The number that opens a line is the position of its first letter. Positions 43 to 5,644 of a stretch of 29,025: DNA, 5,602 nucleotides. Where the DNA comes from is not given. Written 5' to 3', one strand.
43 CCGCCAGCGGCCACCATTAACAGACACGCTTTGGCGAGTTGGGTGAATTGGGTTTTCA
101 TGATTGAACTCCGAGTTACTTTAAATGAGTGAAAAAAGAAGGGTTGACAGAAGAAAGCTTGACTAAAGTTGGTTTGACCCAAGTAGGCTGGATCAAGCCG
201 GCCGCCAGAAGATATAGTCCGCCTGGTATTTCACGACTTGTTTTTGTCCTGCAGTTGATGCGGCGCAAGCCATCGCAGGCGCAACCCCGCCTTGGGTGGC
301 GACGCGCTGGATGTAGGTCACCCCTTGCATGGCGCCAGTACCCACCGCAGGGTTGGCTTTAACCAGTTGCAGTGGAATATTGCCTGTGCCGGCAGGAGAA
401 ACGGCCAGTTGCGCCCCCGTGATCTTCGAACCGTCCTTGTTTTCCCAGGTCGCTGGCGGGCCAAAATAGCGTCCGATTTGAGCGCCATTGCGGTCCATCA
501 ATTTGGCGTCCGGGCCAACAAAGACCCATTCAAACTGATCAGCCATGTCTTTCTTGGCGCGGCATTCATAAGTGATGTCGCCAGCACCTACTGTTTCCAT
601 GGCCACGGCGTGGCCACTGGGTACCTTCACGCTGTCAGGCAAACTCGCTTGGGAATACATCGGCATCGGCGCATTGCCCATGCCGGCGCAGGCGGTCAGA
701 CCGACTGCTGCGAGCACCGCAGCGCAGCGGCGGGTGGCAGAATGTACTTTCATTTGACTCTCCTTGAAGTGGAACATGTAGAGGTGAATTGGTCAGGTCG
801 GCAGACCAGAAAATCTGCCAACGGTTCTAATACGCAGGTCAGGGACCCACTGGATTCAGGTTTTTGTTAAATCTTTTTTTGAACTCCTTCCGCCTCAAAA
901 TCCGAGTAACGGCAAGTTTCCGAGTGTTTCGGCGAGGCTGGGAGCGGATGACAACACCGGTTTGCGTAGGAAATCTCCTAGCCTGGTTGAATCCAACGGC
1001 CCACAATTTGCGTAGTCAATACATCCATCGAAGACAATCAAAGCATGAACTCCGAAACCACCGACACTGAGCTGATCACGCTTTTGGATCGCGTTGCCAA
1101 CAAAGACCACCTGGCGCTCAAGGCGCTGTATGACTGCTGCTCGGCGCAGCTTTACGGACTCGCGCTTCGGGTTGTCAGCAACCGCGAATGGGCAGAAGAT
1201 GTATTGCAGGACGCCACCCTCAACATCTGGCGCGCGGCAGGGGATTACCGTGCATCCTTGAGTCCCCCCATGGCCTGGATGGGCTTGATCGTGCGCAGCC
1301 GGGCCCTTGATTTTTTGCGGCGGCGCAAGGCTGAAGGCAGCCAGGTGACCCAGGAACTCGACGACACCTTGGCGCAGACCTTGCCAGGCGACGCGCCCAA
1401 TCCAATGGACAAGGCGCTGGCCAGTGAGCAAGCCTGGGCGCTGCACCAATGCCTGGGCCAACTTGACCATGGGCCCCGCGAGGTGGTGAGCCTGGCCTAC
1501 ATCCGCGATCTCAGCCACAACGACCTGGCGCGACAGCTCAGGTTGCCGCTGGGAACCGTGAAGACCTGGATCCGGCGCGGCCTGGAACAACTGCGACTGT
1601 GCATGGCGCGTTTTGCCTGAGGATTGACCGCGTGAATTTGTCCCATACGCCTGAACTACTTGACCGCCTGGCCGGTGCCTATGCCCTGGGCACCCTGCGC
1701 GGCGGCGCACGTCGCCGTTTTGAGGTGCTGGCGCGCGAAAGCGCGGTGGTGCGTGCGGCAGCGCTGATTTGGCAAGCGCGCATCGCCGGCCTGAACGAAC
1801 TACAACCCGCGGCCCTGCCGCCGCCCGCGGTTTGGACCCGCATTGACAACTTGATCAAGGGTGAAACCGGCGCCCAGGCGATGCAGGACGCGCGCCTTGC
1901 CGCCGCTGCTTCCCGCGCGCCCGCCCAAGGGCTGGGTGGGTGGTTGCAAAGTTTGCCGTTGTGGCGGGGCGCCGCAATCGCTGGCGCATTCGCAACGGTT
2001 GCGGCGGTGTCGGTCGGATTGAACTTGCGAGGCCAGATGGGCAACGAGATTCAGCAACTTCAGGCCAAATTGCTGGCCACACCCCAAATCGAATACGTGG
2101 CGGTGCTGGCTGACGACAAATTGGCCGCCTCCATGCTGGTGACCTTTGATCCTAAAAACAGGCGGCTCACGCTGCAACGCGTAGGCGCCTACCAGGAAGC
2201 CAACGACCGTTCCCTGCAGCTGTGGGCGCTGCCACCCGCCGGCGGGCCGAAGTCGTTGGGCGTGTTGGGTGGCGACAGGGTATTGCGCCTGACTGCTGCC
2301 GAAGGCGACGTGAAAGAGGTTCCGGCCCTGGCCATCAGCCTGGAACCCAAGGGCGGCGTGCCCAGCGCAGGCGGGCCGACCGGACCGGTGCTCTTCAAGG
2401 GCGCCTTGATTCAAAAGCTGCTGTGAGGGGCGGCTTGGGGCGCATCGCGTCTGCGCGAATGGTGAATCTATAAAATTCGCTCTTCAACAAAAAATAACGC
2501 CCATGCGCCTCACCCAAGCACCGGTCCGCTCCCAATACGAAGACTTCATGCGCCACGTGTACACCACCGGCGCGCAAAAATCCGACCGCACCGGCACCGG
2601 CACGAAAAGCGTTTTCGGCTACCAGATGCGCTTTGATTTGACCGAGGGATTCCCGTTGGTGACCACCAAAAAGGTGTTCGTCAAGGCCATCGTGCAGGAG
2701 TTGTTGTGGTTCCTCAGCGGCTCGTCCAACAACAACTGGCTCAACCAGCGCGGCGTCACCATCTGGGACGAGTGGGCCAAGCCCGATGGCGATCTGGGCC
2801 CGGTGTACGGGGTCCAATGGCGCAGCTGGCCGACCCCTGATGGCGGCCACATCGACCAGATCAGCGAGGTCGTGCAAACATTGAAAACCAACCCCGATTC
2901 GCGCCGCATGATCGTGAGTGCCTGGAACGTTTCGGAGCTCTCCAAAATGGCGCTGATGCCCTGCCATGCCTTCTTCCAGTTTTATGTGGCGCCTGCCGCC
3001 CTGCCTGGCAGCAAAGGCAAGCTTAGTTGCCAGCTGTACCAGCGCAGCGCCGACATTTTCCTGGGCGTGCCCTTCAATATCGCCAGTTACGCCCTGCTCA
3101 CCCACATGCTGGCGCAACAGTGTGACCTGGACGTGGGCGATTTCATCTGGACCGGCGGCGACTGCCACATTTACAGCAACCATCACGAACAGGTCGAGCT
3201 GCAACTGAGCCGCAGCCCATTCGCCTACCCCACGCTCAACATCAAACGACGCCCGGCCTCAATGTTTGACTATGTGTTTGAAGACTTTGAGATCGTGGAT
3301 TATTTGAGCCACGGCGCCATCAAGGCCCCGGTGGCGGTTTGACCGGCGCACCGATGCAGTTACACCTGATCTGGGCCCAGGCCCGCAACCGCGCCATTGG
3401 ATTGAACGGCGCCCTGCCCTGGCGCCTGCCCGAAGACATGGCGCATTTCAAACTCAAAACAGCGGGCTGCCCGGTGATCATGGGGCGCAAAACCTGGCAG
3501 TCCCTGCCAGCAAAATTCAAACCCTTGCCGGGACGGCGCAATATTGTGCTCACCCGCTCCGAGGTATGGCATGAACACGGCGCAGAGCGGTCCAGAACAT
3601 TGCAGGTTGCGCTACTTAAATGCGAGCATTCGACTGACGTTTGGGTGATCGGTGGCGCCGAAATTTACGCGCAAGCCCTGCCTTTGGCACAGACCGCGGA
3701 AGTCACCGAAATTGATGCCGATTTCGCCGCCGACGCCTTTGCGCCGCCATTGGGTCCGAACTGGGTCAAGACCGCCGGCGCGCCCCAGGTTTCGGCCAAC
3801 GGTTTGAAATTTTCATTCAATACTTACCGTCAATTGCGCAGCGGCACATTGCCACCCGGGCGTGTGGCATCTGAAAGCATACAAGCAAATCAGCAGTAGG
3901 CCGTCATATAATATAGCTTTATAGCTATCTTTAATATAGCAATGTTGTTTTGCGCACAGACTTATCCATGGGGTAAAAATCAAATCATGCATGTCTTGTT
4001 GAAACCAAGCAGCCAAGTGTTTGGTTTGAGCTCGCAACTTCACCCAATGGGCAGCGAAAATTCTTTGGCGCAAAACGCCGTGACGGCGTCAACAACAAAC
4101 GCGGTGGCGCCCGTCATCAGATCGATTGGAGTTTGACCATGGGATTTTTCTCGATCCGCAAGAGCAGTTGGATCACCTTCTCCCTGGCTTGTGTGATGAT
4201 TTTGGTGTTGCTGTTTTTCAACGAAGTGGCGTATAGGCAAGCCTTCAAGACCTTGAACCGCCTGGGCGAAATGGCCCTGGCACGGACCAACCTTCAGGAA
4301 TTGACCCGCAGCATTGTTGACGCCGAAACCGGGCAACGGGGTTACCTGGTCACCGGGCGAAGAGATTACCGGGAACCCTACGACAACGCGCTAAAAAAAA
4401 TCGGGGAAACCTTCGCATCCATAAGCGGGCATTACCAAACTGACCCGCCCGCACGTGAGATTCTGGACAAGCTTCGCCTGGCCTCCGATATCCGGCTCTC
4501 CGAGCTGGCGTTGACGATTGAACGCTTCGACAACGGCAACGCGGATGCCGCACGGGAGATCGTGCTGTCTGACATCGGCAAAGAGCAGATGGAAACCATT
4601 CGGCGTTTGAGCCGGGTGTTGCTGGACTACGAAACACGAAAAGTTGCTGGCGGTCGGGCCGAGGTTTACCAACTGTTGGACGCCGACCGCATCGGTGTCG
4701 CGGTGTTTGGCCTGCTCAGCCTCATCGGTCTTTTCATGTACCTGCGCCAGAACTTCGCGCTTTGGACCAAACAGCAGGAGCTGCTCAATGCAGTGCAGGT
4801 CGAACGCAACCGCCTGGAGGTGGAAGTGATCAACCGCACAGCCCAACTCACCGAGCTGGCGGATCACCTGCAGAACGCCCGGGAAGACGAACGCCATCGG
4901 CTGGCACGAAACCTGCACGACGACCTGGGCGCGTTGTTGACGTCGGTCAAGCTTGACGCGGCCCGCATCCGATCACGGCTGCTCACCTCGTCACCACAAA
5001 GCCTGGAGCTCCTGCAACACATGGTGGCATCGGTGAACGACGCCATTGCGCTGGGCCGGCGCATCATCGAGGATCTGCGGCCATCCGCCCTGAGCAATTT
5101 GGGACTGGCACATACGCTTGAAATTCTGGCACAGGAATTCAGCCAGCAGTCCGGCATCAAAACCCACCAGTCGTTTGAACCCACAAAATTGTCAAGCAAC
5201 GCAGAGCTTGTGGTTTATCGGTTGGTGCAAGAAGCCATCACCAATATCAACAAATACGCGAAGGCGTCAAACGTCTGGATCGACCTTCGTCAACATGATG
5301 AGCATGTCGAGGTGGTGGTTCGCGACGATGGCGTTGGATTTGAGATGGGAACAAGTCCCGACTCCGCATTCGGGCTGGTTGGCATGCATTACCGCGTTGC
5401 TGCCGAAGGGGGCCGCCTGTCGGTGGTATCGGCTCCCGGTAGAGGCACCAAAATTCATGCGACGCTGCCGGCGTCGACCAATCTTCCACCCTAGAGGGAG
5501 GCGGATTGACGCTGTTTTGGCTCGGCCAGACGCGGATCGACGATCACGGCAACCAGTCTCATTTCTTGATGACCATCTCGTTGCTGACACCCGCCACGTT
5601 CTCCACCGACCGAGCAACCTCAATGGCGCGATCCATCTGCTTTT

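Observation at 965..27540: Candidate undescribed regulon: a GacA/UvrY-type 18-bp palindrome upstream of the stress genes, next to its likely regulator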

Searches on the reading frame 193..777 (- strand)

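Call 5: search_protein_families(library=pfam, proteins=[window:193-777:-], max_evalue=0.01)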
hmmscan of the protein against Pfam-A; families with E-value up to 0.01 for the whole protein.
window:193-777:- (194 aa): 1 family
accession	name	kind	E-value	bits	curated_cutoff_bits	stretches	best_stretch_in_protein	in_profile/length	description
PF11937.13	DUF3455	-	6.2e-34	118.1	25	1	53-192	1-157/157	Protein of unknown function (DUF3455)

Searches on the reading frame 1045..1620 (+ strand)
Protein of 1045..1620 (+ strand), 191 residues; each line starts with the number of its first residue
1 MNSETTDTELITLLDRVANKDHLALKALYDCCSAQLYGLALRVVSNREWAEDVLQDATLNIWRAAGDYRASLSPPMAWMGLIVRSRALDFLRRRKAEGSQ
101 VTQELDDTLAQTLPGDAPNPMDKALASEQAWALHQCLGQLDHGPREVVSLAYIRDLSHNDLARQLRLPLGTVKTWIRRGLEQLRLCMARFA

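Call 5: search_protein_families(library=pfam, proteins=[window:1045-1620:+], max_evalue=0.01)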
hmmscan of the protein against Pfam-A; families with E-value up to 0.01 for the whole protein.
window:1045-1620:+ (191 aa): 3 families
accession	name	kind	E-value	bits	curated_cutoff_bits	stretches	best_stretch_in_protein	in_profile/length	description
PF04542.20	Sigma70_r2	-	1.6e-13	50.7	24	1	28-95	1-69/71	Sigma-70 region 2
PF08281.18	Sigma70_r4_2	-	1.2e-10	41.3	25.7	1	132-183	3-54/54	Sigma-70, region 4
PF04545.22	Sigma70_r4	-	4.2e-09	36.2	24.1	1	136-184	1-49/50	Sigma-70, region 4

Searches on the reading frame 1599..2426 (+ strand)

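Call 5: search_protein_families(library=pfam, proteins=[window:1599-2426:+], max_evalue=0.01)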
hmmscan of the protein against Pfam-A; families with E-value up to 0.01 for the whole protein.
window:1599-2426:+ (275 aa): 1 family
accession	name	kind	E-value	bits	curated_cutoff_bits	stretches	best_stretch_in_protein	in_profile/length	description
PF10099.14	RskA_C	-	3.1e-23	83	29.4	1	128-264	2-135/135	Anti-sigma-K factor rskA, C-terminal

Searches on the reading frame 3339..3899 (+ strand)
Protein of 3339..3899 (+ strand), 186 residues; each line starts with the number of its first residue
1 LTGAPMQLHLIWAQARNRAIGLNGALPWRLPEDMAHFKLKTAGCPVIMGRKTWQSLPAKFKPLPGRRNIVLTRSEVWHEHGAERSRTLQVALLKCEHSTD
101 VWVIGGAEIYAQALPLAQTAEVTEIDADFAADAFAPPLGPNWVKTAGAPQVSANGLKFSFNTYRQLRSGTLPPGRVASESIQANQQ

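Call 5: search_protein_families(library=pfam, proteins=[window:3339-3899:+], max_evalue=0.01)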
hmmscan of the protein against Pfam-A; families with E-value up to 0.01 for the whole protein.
window:3339-3899:+ (186 aa): 1 family
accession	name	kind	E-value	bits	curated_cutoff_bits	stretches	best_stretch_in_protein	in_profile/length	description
PF00186.24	DHFR_1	-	1.6e-45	155.1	25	1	8-164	2-158/159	Dihydrofolate reductase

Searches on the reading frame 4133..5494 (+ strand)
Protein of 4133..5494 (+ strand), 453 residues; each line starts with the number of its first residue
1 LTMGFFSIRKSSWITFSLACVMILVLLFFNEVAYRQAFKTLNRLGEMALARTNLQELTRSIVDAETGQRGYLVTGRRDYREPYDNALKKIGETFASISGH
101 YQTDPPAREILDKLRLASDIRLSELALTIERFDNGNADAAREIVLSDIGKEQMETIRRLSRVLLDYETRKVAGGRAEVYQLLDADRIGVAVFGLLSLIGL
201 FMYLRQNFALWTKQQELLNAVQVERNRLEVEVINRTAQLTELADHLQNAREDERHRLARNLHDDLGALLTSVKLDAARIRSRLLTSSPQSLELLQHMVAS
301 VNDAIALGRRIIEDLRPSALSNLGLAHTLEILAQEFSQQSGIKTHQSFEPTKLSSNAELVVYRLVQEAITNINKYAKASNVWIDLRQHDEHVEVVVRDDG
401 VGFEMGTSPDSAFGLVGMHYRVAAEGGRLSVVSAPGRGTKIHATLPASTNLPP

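Call 5: search_protein_families(library=pfam, proteins=[window:4133-5494:+], max_evalue=0.01)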
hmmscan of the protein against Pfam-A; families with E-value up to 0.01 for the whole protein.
window:4133-5494:+ (453 aa): 4 families
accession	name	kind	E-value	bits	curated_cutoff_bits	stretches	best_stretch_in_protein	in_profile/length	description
PF05227.19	CHASE3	-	1.6e-28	99.8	28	1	49-173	10-134/138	CHASE3 domain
PF02518.31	HATPase_c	-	1.9e-12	48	26.4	1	360-447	5-109/111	Histidine kinase-, DNA gyrase B-, and HSP90-like ATPase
PF07730.19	HisKA_3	-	7.9e-11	42.8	24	1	253-320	1-68/68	Histidine kinase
PF13581.12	HATPase_c_2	-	0.0002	21.8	27.4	1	365-412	36-88/127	Histidine kinase-like ATPase domain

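Call 27: search_protein_families(library=ncbifam, proteins=[window:4133-5494:+], max_evalue=0.001)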
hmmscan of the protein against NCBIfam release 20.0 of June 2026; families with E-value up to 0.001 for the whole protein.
window:4133-5494:+ (453 aa): 12 families
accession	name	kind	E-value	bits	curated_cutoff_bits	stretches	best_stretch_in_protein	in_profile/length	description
NF052443.1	SensHisKinMctS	equivalog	3.4e-39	134.5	700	1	237-450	234-451/457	two-component system sensor histidine kinase MctS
NF008649.0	PRK11644.1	equivalog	8.1e-39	133.7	408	1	225-448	274-497/499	signal transduction histidine-protein kinase/phosphatase UhpB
NF052531.1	Strep_LiaS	equivalog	3e-26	92.5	450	1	233-446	110-326/328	envelope stress sensor histidine kinase LiaS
NF008184.0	PRK10935.1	equivalog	7.1e-23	81.1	553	1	252-449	362-561/565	nitrate/nitrite two-component system sensor histidine kinase NarQ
NF007896.0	PRK10600.1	equivalog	3.8e-21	75.4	578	1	250-445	387-583/598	nitrate/nitrite two-component system sensor histidine kinase NarX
NF047786.1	his_kin_MadS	equivalog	7.9e-13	48.3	500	1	160-446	131-434/434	MadS family sensor histidine kinase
NF047322.1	HK_morpho_MacS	equivalog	2.9e-11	43.2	300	1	241-446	169-367/367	MacS family sensor histidine kinase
NF041832.1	near_NosP_CTERM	subfamily_domain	1.8e-06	27.3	400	1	280-404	42-164/370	NahK/ErcS family hybrid sensor histidine kinase/response regulator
NF040691.1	MtrAB_MtrB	equivalog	1.7e-05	24.1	450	1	361-407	388-434/507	MtrAB system histidine kinase MtrB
NF008025.0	PRK10755.1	equivalog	0.00019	20.3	314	1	210-433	102-327/362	two-component system sensor histidine kinase PmrB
NF041735.1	hist_kin_RppB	equivalog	0.00034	19.5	400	1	350-406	324-380/438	two-component system sensor histidine kinase RppB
NF033792.0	ActS_PrrB_HisK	equivalog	0.00064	18.7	350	1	353-405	306-355/423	ActS/PrrB/RegB family redox-sensitive histidine kinase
